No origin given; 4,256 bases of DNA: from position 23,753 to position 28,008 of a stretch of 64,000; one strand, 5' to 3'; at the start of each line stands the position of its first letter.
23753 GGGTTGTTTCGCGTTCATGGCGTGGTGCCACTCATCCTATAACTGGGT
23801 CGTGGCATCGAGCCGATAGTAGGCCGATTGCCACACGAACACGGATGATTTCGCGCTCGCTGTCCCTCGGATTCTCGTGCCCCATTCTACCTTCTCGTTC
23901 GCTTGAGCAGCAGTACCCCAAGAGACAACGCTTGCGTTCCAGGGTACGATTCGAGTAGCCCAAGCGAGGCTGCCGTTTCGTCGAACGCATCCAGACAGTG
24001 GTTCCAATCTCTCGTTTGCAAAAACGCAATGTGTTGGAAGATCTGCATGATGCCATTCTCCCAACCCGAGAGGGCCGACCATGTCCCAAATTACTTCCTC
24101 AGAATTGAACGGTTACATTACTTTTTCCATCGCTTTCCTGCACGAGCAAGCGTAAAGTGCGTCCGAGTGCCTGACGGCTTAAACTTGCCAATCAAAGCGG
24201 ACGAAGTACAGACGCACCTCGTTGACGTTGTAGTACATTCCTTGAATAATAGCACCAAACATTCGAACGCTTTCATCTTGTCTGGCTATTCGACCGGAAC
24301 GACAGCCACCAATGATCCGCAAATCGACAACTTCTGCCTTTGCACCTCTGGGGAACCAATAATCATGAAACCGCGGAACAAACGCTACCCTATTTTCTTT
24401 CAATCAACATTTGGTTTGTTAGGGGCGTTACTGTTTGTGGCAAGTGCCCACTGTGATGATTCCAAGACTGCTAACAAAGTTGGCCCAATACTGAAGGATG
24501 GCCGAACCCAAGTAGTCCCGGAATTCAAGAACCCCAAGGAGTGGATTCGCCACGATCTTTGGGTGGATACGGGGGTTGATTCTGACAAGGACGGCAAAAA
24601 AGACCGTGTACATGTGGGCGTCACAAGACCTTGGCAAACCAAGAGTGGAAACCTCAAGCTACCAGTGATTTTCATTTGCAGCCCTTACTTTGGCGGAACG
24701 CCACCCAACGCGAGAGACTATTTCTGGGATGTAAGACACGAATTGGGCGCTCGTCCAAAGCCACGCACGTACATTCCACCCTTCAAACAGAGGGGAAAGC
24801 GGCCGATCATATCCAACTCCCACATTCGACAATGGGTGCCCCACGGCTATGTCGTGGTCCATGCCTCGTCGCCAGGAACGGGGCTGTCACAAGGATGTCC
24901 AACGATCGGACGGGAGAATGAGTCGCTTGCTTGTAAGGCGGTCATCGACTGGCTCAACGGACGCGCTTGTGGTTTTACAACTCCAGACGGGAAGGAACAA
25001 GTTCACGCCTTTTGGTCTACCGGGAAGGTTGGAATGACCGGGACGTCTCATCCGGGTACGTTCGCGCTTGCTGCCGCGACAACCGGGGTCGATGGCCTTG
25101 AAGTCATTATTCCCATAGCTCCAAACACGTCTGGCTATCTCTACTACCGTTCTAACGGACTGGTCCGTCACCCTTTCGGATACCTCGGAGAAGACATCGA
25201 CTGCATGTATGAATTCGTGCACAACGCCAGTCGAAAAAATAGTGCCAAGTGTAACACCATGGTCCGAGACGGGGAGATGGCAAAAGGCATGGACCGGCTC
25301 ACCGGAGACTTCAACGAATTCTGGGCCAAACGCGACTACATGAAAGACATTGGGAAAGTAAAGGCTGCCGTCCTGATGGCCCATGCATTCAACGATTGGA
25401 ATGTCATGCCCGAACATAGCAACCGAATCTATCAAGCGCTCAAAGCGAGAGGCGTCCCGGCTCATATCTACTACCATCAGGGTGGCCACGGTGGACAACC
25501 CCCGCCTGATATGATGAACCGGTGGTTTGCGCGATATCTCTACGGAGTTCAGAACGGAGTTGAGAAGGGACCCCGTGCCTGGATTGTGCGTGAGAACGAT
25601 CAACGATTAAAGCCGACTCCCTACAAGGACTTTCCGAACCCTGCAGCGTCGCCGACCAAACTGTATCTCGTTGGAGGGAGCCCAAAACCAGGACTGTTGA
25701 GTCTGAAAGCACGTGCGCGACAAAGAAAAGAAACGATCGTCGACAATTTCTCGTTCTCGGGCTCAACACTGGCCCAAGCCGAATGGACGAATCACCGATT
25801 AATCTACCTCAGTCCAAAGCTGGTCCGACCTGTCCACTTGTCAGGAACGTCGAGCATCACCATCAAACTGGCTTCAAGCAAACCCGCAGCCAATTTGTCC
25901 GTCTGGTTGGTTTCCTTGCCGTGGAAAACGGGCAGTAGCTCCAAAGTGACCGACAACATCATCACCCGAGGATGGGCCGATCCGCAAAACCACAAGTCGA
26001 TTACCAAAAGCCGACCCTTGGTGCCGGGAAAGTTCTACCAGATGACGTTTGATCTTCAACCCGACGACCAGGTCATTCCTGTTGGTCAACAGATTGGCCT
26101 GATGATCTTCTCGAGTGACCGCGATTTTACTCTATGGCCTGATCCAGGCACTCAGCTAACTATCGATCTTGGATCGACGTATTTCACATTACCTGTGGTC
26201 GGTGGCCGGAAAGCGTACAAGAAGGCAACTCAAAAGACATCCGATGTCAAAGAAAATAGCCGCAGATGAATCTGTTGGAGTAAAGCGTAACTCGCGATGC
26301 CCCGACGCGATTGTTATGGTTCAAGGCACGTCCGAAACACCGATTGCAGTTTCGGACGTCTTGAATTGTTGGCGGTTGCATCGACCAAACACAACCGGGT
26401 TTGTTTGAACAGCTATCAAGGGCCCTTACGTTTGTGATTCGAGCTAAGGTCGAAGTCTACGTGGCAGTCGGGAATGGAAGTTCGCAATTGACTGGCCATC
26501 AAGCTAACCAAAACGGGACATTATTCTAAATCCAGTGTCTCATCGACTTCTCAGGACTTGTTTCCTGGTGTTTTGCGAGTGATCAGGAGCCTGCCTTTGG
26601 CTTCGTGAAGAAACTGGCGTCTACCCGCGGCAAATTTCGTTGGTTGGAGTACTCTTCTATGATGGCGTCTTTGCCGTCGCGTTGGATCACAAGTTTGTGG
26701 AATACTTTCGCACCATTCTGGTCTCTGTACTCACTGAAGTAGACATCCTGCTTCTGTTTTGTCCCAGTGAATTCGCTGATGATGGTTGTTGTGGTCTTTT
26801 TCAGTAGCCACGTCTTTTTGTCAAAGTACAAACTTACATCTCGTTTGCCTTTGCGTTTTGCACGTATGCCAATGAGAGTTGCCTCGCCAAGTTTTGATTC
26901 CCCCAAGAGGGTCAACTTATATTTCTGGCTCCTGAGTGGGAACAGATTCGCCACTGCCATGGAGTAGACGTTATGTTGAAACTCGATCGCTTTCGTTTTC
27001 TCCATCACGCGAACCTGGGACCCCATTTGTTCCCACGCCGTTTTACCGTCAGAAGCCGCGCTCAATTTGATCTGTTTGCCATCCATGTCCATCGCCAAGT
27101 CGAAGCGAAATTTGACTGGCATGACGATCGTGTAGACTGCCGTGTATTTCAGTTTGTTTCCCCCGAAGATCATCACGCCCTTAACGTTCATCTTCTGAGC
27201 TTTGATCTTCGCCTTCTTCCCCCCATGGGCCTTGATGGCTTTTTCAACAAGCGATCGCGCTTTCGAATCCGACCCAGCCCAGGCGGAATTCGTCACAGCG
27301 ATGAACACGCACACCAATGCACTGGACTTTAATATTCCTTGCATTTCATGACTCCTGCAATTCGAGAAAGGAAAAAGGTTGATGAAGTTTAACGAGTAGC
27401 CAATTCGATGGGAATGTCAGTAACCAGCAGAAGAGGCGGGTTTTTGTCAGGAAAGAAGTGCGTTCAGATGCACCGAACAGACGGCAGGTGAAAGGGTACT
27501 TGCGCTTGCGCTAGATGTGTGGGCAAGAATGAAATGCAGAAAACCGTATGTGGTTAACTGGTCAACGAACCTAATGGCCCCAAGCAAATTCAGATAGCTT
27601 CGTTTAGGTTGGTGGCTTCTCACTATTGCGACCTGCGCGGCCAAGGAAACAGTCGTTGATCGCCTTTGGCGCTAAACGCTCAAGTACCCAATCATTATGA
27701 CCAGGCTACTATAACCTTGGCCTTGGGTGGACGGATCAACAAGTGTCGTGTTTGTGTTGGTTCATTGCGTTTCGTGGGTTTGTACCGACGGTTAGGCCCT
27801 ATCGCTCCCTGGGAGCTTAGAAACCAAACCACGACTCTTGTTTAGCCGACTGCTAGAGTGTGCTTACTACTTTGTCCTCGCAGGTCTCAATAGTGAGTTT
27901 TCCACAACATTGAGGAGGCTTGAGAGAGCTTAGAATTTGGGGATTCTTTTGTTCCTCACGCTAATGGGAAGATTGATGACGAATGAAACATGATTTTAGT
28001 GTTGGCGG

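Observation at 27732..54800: A ~130-nt structured intergenic repeat in three same-strand copies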

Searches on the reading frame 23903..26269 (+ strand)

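Call 15: search_protein_families(library=pfam, proteins=[window:23903-26269:+])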
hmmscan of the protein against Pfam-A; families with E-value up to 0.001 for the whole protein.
window:23903-26269:+ (788 aa): 3 families
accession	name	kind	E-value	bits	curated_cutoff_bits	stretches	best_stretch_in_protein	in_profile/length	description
PF02129.25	Peptidase_S15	-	3.6e-58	197.8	23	1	230-530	1-261/262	X-Pro dipeptidyl-peptidase (S15 family)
PF08530.16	PepX_C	-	3.7e-36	125.5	22.5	1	551-766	1-201/217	X-Pro dipeptidyl-peptidase C-terminal non-catalytic domain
PF00326.27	Peptidase_S9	-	4.7e-05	23.4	22.6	1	484-544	142-201/213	Prolyl oligopeptidase family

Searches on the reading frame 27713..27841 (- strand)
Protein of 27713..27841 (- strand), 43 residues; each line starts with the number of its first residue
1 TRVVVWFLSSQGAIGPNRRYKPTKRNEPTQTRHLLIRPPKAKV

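Call 86: find_homologous_proteins(query=A5, max_evalue=10)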
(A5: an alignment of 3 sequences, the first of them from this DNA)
Query A5 (3 sequences): 1 candidates shared short words with the query, none scored E <= 10.

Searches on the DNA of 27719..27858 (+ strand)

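Call 54: build_rna_model(alignment_id=A3)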
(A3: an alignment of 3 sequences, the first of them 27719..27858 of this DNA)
Model R1 built from alignment A3 (3 sequences, 140 columns); structure: RNAalifold consensus.
model positions 140; base pairs 47; branch points 0; effective number of sequences 0.97; information 0.59 bits per position. Calibrated on 0.2 Mb of random sequence (short: E-values are rough).
structure used (alignment columns):
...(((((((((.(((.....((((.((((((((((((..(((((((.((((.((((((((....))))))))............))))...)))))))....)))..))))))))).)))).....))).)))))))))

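Call 55: search_with_rna_model(model_id=R1, sources=[window, L015, L016, L023], max_evalue=10)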
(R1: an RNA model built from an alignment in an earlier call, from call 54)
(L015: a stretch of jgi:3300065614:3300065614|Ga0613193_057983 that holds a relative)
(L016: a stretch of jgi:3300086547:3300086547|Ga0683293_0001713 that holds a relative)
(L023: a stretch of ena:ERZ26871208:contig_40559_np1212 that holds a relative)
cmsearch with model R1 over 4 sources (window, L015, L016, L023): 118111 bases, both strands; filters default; matches with E-value up to 10: 6.
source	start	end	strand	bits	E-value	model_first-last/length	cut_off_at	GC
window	54656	54795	+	147.2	7.7e-32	1-140/140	no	0.48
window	27719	27858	+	141.6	1.6e-30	1-140/140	no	0.53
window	40209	40344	+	136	3.1e-29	1-140/140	no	0.58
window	40212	40347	-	43.1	1.5e-07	1-140/140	no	0.57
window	54659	54798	-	42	2.8e-07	1-140/140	no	0.48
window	27722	27861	-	30.9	0.00011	1-140/140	no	0.51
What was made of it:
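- No covariance-model hit in 54 kb from the nearest relatives (call 55).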

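Call 79: search_with_rna_model(model_id=R1, sources=[L026, L027, L024, L025], max_evalue=10)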
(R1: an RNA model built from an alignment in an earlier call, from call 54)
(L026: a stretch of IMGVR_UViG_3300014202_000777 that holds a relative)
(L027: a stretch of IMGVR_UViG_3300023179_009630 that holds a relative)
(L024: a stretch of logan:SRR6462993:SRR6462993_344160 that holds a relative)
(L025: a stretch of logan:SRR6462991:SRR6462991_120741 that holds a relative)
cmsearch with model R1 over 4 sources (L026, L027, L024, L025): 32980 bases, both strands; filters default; matches with E-value up to 10: 0.
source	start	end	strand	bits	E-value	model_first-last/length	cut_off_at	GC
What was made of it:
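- Tried and rejected: It gave two hits with no covariance-model match (call 79).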
